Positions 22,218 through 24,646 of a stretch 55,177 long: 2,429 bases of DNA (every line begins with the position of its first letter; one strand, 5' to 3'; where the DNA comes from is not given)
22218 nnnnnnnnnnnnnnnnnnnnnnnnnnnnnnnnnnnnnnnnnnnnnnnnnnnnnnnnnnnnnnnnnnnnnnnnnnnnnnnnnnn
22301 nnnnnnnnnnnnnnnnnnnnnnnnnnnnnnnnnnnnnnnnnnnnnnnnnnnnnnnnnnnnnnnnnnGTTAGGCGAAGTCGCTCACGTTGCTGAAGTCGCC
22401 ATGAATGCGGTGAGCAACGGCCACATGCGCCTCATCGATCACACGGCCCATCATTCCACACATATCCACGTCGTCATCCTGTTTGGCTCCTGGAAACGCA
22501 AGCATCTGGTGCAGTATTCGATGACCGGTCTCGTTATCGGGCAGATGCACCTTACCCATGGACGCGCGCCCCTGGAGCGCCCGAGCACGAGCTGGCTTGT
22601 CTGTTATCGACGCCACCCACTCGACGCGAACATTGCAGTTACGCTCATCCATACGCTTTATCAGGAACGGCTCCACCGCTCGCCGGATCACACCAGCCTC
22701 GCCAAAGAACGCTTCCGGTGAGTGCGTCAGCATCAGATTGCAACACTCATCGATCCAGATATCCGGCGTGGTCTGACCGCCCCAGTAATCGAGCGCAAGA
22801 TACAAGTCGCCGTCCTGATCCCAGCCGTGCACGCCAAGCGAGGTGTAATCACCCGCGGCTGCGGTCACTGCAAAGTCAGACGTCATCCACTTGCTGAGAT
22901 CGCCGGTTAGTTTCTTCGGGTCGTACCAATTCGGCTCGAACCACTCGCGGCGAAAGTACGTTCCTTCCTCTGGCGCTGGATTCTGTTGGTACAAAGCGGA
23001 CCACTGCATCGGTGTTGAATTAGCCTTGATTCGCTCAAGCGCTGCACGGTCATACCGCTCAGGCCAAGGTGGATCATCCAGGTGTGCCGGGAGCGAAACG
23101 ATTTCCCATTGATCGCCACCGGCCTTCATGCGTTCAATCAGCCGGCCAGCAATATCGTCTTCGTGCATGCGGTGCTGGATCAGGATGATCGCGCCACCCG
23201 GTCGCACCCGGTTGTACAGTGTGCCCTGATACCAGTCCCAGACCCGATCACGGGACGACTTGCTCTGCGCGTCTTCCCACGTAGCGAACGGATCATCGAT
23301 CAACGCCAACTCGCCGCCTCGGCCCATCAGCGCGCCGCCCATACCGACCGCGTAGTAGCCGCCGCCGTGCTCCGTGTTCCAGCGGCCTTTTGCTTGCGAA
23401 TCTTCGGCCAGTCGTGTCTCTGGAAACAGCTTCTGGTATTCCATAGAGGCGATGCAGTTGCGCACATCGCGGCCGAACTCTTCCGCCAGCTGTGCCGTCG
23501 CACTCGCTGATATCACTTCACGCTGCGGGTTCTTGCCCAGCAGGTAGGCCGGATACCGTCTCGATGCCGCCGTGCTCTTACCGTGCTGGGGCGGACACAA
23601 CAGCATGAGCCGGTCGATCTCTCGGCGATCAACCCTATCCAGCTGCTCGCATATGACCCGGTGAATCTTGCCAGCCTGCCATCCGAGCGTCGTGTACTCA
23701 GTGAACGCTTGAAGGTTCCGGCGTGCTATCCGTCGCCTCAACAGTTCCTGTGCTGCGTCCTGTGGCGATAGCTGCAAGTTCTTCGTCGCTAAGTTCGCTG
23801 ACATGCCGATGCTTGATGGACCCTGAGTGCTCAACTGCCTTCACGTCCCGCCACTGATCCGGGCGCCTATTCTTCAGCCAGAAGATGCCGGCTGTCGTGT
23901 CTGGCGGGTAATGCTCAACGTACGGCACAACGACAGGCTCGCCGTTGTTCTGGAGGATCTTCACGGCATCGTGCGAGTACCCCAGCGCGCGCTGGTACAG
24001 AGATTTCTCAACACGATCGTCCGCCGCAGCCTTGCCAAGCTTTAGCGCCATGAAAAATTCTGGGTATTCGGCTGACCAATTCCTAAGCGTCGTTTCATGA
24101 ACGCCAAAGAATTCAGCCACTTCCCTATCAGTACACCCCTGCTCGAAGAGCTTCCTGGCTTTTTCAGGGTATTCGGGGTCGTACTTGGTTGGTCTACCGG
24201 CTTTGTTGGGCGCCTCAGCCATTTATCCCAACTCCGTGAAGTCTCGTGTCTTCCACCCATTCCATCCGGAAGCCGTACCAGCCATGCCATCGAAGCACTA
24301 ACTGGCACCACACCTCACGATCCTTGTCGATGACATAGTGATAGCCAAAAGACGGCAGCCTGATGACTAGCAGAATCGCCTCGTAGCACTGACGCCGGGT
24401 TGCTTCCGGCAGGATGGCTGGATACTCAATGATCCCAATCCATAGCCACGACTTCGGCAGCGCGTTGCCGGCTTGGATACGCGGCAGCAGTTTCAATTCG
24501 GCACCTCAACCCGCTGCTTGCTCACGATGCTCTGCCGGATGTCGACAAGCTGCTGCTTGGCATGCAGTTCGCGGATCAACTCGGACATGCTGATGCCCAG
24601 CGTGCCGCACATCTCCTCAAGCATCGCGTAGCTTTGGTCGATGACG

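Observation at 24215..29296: Ten-gene, fully translationally coupled leader block at the start of the late operon (between Q/late promoter and terS) with a secreted FN3 protein and fibre-like or beta-rich proteins of unknown role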

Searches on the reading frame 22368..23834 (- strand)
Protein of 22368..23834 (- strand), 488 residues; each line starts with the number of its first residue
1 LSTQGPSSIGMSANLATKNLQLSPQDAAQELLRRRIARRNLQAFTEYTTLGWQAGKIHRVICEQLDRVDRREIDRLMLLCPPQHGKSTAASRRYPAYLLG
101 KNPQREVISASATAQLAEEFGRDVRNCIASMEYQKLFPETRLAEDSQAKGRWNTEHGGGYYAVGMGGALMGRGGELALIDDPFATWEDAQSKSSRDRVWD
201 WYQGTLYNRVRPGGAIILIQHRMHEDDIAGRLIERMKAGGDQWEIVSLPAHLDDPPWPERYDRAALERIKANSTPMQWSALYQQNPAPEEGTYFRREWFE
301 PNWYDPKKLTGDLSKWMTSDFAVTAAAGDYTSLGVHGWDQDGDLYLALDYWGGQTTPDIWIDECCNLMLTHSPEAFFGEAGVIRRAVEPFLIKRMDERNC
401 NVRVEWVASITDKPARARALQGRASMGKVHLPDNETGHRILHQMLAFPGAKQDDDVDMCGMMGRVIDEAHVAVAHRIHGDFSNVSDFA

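Call 7: search_dna_similar(query=window:22368-23834:-, collection=phages, mode=protein, max_rows=25)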
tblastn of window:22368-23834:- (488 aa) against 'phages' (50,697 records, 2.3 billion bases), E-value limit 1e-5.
Records with a match: 1602; places in all: 1604; records where one place covers at least 80% of the query: 605.
Best place of each record, by identity: <60% 1602.
By first word of the organism name: Mycobacterium 479; Microbacterium 273; Gordonia 185; Acinetobacter 47; Brucella 41; Klebsiella 41; Lactococcus 40; Caulobacter 37; Xanthomonas 36; Bacteriophage 34; and 83 more.
By host as written in the record: Mycobacterium smegmatis mc2 155 338; Gordonia terrae 3612 145; Microbacterium foliorum NRRL B-24224 SEA 111; Microbacterium foliorum NRRL B-24224 104; Mycobacterium smegmatis mc#155 80; - 73; Microbacterium paraoxydans NWU1 27; Klebsiella pneumoniae 23; and 296 more.
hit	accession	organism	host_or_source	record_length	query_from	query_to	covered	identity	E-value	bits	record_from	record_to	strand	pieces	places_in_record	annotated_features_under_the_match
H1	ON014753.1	Pseudanabaena phage Pam1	Pseudanabaena sp.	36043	29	473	91%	50.7%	5e-123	401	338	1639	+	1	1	terminase large subunit | terminase small subunit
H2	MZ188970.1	Phage CBW1004C-Prop1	-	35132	13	467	93%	40.9%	1e-94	319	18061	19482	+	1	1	terminase large subunit | terminase small subunit protein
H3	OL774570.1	Aeromonas phage phiA008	Aeromonas sp.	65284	26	468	91%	36.8%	5e-65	233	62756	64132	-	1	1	hypothetical protein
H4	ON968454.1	Pseudanabaena phage Pan3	Pseudanabaena sp.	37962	25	474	92%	35.5%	2e-80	278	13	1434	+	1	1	terminase large subunit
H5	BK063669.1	Caudoviricetes sp. vir524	Methanomicrobiales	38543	11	459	92%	35.1%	1e-64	233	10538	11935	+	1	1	terminase large subunit | terminase small subunit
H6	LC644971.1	Acetobacter phage phiAO1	Acetobacter orleanensis NBRC 3170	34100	25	457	89%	36.2%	9e-65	233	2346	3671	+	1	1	phage Terminase protein | hypothetical protein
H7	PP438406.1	Microcystis phage Mwe-JY13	Microcystis wesenbergii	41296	19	476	94%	33.8%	1e-69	247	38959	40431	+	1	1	putative terminase large subunit | hypothetical protein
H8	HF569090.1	Brucella phage R/C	Brucella sp.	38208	14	467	88%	35.2%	1e-49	262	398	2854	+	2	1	R/C_ORF02: putative terminase, large subunit | R/C_ORF03: putative HNH endonuclease | R/C_ORF01: putative terminase, small subunit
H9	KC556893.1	Brucella phage Bk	Brucella melitensis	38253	14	467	88%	35.2%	1e-49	262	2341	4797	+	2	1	putative terminase large subunit | putative HNH endonuclease | putative terminase small subunit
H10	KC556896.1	Brucella phage S708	Brucella suis S708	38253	14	467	88%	35.2%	1e-49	262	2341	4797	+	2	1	putative terminase large subunit | putative HNH endonuclease | putative terminase small subunit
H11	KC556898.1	Brucella phage Wb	Brucella abortus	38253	14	467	88%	35.2%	1e-49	262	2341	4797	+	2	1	putative terminase large subunit | putative HNH endonuclease | putative terminase small subunit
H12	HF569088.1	Brucella phage Bk2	Brucella sp.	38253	14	467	88%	35.2%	1e-49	262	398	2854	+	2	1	Bk2_ORF02: putative terminase, large subunit | Bk2_ORF03: putative HNH endonuclease | Bk2_ORF01: putative terminase, small subunit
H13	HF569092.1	Brucella phage Wb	Brucella sp.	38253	14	467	88%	35.2%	1e-49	262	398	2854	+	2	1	Wb_ORF02: putative terminase, large subunit | Wb_ORF03: putative HNH endonuclease | Wb_ORF01: putative terminase, small subunit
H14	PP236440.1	Brucella phage NMY-1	Brucella melitensis Isfahan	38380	14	467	88%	35.2%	1e-49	262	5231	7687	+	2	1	putative terminase large subunit | putative terminase small subunit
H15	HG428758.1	Brucella phage F1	Brucella sp.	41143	14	467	88%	35.2%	1e-49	262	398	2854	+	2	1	F1_ORF02: putative terminase, large subunit | F1_ORF03: putative HNH endonuclease | F1_ORF01: putative terminase, small subunit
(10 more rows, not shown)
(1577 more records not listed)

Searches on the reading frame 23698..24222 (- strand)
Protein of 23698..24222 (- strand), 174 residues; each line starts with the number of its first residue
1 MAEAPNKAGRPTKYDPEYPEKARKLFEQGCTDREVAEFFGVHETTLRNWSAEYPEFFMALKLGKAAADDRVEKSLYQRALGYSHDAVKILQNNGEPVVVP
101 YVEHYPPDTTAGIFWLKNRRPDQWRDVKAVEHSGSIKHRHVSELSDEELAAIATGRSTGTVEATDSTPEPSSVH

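Call 22: search_protein_families(library=phrogs, proteins=[window:23698-24222:-], max_evalue=0.001)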
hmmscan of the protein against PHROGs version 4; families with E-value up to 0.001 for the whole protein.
window:23698-24222:- (174 aa): 6 families
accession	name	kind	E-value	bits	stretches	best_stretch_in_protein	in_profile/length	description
phrog_309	-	head and packaging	5.8e-55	188.5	1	3-159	127-291/319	terminase small subunit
phrog_23444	-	head and packaging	6.9e-11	43.3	1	35-125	3-99/126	terminase small subunit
phrog_4102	-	head and packaging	1.8e-09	39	1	5-68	6-80/166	terminase small subunit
phrog_664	-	DNA, RNA and nucleotide metabolism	6.5e-06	27.1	1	9-49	79-120/210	DNA binding protein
phrog_3064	-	head and packaging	2.2e-05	25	0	6-28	37-59/175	terminase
phrog_4044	-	head and packaging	0.00041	20.9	0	21-135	31-139/180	terminase small subunit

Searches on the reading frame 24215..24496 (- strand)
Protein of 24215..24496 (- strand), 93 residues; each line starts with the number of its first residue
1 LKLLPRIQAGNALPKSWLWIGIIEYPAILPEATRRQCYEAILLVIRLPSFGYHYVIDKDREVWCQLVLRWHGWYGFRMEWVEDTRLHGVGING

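Call 3: search_protein_families(library=pfam, proteins=[window:24215-24496:-], max_evalue=0.1)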
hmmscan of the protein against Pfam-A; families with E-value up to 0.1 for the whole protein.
window:24215-24496:- (93 aa): 0 families

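Call 4: search_protein_families(library=phrogs, proteins=[window:24215-24496:-], max_evalue=0.01)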
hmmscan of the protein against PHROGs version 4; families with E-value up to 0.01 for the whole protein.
window:24215-24496:- (93 aa): 0 families

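Call 86: search_protein_families(library=ncbifam, proteins=[window:24215-24496:-], max_evalue=0.1)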
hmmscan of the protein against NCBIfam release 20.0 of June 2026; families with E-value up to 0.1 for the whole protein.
window:24215-24496:- (93 aa): 0 families

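Call 87: search_protein_families(library=padloc, proteins=[window:24215-24496:-], max_evalue=0.1)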
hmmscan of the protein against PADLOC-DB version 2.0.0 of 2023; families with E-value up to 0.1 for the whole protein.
window:24215-24496:- (93 aa): 0 families

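Call 92: search_solved_structures(query=window:24215-24496:-, max_evalue=5)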
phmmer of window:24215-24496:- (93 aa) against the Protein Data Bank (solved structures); distinct sequences matched with E-value up to 5: 1.
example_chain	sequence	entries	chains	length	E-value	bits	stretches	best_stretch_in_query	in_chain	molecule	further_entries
2r2c_A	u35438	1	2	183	0.81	12.9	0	6-33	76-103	28 kDa outer membrane protein Omp28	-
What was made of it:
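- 24215..24496 (-): P10, 93 aa, TTG start, overlaps terS by 8 nt. Function unknown. No hit in Pfam, PHROGs, NCBIfam, PADLOC or PDB (calls 3, 4, 86, 87, 92).
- On Type II toxin-antitoxin pair or defence system - applied to P9 and P10: P10 has no hit anywhere (calls 3, 86, 92).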

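Call 102: find_related_loci(query=window:24215-24496:-, collection=viral_contigs, flank=3000)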
Query window:24215-24496:- (93 aa) in viral_contigs; peptide patterns used: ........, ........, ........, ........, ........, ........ (x = any residue, [..] = any of these).
6 stretches matched a pattern; 4 encode a relative of the query (tblastn E <= 1e-3); 4 distinct loci.
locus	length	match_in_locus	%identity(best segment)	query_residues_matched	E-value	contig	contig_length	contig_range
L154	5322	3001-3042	71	50-63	4e-4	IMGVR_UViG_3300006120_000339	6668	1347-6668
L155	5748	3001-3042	71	50-63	4e-4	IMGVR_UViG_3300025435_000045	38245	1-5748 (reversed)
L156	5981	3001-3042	71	50-63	4e-4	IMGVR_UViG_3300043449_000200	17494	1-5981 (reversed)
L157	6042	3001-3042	71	50-63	4e-4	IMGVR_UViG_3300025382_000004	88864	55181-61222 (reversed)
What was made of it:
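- Tried and rejected: An IMG/VR scan with P10 gave only spurious 14-residue matches (call 102).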
